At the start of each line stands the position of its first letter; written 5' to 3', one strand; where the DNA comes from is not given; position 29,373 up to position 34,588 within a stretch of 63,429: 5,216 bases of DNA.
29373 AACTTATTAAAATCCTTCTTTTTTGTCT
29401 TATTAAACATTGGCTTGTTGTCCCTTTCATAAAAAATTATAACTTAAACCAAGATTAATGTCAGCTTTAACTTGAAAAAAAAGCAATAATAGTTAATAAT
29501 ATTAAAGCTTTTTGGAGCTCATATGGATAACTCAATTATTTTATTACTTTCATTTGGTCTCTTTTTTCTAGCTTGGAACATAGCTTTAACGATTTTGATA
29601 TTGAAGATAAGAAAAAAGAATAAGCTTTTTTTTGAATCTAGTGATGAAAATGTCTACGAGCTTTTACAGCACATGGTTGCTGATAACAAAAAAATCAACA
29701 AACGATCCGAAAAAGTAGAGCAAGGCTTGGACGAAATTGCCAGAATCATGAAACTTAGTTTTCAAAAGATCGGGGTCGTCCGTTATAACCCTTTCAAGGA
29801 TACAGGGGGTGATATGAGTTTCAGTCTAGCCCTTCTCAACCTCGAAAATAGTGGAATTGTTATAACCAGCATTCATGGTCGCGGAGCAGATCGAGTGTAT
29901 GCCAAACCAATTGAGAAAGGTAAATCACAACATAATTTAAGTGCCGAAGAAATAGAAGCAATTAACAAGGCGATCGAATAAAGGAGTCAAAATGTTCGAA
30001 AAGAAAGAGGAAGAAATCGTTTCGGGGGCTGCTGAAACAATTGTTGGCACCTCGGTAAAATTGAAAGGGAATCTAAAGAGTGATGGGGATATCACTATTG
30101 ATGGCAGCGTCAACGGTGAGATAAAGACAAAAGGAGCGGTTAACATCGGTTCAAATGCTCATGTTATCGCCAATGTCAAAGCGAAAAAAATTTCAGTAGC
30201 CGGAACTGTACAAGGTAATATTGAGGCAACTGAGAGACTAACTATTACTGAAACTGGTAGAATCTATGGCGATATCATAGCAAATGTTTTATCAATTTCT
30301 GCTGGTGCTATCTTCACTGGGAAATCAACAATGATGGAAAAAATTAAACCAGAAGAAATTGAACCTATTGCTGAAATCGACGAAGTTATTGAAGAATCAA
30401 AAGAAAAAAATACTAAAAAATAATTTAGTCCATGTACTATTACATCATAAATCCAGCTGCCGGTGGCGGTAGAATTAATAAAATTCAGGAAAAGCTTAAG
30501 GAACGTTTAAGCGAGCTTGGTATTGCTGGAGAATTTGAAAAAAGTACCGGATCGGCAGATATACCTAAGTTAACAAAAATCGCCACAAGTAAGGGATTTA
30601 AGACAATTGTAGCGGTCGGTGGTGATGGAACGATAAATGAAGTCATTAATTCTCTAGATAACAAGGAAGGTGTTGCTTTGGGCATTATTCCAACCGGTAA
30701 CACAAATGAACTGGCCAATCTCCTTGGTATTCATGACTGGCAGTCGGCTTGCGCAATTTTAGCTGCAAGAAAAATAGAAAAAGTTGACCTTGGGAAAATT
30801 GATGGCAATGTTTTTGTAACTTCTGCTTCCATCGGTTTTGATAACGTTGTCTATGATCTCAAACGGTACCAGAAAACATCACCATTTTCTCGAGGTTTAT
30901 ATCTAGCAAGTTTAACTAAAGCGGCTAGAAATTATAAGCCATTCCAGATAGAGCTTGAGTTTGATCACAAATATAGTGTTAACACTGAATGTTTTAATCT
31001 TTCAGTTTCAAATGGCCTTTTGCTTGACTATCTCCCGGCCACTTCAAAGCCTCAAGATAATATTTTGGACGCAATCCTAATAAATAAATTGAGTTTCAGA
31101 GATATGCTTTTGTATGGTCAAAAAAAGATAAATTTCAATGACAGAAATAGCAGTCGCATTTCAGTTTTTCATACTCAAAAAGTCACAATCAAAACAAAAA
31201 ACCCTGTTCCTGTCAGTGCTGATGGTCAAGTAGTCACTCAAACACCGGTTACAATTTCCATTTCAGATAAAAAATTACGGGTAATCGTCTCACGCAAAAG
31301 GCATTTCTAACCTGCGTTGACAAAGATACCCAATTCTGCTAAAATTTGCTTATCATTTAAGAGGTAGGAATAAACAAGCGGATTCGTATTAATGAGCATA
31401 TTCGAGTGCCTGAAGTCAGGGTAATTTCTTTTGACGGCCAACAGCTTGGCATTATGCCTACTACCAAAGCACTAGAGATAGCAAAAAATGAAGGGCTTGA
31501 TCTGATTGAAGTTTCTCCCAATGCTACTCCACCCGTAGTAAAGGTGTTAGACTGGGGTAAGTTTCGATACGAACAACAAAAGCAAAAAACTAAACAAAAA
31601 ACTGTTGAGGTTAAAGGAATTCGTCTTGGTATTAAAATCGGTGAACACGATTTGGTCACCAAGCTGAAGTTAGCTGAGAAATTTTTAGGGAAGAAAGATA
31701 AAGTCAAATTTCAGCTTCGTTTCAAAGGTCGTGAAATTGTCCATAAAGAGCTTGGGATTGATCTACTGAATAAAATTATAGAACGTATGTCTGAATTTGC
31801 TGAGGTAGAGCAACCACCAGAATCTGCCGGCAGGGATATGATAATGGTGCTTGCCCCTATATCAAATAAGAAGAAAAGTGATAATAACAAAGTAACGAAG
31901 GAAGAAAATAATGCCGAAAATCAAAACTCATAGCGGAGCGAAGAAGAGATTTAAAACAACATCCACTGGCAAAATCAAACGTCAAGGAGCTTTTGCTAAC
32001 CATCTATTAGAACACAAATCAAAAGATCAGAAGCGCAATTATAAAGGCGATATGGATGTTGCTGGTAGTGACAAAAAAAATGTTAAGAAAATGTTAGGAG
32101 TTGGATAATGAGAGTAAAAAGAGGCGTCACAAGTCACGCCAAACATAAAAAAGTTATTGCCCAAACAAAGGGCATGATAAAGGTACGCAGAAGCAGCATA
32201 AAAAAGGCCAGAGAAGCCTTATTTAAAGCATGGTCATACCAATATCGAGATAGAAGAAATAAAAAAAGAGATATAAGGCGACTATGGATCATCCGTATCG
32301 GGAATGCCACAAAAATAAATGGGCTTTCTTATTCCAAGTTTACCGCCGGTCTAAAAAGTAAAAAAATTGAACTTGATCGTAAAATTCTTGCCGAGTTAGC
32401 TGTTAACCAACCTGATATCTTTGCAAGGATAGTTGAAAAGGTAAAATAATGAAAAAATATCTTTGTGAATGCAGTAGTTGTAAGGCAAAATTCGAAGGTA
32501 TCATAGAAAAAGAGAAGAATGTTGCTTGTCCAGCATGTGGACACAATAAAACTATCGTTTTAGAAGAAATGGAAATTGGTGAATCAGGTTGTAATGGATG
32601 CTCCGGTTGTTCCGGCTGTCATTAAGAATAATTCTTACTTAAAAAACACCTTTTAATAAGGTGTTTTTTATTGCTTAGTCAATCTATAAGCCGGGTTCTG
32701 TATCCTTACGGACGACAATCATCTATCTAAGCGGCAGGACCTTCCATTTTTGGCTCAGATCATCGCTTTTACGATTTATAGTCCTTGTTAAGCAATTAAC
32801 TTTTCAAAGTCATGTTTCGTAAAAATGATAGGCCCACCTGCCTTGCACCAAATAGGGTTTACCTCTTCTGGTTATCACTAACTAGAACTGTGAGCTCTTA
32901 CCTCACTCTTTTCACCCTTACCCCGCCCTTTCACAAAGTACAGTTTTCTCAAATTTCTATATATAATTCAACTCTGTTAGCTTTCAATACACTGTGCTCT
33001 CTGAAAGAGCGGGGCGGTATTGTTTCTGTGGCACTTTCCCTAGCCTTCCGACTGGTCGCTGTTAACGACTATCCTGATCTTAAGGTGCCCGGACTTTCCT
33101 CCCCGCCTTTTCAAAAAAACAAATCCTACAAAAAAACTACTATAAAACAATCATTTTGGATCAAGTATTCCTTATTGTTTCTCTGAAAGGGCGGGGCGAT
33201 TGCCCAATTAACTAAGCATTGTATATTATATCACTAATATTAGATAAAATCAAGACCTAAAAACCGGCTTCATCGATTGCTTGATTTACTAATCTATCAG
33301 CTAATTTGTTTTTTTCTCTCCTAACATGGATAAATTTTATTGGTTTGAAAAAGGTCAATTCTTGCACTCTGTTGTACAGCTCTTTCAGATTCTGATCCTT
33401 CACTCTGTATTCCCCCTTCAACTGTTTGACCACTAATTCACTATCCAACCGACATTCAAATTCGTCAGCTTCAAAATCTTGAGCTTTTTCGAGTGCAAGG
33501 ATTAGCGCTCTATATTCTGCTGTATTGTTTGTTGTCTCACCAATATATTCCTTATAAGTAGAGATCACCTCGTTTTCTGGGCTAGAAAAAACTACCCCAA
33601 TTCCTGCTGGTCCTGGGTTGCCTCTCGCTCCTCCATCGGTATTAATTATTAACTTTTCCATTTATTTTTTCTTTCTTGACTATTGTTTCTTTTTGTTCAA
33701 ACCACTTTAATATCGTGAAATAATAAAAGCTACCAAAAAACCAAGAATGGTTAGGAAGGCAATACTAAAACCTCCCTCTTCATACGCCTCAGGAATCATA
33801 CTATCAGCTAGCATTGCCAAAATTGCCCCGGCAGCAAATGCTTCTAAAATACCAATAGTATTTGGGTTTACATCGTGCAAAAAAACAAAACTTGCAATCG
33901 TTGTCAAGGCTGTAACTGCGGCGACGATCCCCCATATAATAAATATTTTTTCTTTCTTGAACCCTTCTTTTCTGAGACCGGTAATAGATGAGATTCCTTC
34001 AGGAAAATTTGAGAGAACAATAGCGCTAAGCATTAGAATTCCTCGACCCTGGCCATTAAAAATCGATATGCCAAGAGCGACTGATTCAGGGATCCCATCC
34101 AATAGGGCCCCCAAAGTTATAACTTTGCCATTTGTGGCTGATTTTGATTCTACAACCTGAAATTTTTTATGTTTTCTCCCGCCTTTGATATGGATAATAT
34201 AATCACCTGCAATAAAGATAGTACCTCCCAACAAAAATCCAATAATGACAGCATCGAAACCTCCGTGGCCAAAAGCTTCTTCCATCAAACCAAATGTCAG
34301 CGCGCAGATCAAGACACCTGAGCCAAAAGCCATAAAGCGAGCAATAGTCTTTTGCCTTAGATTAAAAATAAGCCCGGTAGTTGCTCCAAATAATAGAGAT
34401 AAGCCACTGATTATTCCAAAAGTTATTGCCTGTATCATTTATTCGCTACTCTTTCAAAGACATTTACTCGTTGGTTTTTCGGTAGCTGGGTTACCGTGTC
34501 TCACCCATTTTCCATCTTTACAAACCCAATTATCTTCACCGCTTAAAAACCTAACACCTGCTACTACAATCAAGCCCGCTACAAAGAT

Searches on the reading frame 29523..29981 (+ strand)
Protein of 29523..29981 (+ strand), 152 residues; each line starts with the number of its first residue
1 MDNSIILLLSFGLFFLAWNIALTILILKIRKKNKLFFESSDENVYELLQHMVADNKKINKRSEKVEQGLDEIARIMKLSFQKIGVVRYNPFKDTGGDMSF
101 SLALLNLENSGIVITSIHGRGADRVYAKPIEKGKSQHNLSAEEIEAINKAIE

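Call 21: search_protein_families(library=pfam, proteins=[window:29523-29981:+], max_evalue=0.0001)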
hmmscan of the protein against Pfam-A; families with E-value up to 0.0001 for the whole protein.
window:29523-29981:+ (152 aa): 1 family
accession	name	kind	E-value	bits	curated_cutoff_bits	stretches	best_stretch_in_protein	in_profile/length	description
PF14584.11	DUF4446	-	1.4e-40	139.1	27.4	1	6-151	4-150/150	Protein of unknown function (DUF4446)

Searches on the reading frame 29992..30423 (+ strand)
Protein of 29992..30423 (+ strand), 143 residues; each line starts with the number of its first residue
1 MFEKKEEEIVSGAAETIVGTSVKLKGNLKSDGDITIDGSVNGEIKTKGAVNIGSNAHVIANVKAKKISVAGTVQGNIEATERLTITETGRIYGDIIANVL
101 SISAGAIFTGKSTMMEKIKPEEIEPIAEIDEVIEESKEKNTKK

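Call 21: search_protein_families(library=pfam, proteins=[window:29992-30423:+], max_evalue=0.0001)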
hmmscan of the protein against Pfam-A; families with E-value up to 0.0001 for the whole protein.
window:29992-30423:+ (143 aa): 1 family
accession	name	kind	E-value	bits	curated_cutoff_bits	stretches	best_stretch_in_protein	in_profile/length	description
PF04519.19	Bactofilin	-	2.9e-26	92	27.9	1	16-112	1-97/98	Polymer-forming cytoskeletal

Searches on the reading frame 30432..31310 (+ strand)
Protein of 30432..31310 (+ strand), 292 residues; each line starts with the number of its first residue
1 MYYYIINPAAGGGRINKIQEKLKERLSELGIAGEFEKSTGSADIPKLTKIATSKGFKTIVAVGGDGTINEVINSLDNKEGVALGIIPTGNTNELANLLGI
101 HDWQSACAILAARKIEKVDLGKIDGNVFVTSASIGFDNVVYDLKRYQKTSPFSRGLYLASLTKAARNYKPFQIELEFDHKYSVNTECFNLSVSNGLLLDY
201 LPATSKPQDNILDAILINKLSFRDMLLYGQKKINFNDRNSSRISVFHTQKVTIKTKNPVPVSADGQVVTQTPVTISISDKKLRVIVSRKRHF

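Call 21: search_protein_families(library=pfam, proteins=[window:30432-31310:+], max_evalue=0.0001)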
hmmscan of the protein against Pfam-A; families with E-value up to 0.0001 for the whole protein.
window:30432-31310:+ (292 aa): 2 families
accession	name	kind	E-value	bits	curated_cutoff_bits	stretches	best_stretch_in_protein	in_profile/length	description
PF00781.29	DAGK_cat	-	1.4e-26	93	23.6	1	4-123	4-125/125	Diacylglycerol kinase catalytic domain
PF19279.4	YegS_C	-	4.9e-09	36.6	27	1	132-285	3-157/158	YegS C-terminal NAD kinase beta sandwich-like domain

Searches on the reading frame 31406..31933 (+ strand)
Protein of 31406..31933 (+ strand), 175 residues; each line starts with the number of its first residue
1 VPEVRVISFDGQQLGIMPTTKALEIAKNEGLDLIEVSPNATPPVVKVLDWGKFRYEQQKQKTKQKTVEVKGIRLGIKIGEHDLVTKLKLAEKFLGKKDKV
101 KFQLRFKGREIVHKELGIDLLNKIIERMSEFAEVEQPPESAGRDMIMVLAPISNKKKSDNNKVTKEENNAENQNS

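Call 21: search_protein_families(library=pfam, proteins=[window:31406-31933:+], max_evalue=0.0001)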
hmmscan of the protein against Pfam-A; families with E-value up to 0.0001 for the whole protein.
window:31406-31933:+ (175 aa): 2 families
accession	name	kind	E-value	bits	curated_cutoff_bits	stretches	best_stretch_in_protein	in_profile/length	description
PF00707.27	IF3_C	-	1.7e-31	108.4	34.8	1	67-151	1-85/86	Translation initiation factor IF-3, C-terminal domain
PF05198.21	IF3_N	-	6.6e-26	90.7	26.9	1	2-63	8-69/70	Translation initiation factor IF-3, N-terminal domain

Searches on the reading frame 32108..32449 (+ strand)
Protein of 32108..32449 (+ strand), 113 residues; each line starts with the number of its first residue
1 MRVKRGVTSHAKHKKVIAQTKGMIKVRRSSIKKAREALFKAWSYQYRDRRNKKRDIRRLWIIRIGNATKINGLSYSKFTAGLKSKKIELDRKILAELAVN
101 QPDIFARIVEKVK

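Call 21: search_protein_families(library=pfam, proteins=[window:32108-32449:+], max_evalue=0.0001)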
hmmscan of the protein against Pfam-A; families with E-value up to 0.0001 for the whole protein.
window:32108-32449:+ (113 aa): 1 family
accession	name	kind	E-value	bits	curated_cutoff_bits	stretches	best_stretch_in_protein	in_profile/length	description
PF00453.23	Ribosomal_L20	-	5e-36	123.5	30.8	1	2-107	1-106/107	Ribosomal protein L20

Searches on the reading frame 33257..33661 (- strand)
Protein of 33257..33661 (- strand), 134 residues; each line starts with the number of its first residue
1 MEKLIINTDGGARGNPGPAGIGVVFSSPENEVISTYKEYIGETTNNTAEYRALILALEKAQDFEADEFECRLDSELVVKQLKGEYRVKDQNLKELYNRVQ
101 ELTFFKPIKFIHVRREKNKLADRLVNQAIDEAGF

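Call 21: search_protein_families(library=pfam, proteins=[window:33257-33661:-], max_evalue=0.0001)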
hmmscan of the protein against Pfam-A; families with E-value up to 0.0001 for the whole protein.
window:33257-33661:- (134 aa): 2 families
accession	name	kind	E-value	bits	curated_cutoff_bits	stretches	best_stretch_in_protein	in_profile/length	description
PF13456.12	RVT_3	-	6.4e-20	71.8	21.6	1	7-128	1-123/123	Reverse transcriptase-like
PF00075.30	RNase_H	-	2.7e-13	50.7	25.8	1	2-129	2-140/141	RNase H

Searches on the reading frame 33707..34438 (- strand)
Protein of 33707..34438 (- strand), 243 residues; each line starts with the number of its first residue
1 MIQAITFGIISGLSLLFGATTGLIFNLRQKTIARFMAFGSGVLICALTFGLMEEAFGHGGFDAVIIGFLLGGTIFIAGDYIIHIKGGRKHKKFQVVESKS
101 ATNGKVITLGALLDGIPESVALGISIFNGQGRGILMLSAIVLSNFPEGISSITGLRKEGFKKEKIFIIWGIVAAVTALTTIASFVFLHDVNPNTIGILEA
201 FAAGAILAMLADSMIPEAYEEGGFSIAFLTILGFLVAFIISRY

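Call 21: search_protein_families(library=pfam, proteins=[window:33707-34438:-], max_evalue=0.0001)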
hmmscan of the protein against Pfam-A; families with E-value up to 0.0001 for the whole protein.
window:33707-34438:- (243 aa): 1 family
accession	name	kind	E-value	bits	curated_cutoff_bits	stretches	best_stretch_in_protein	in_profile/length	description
PF02535.28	Zip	-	5.2e-12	46.1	35.1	1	95-236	169-318/323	ZIP Zinc transporter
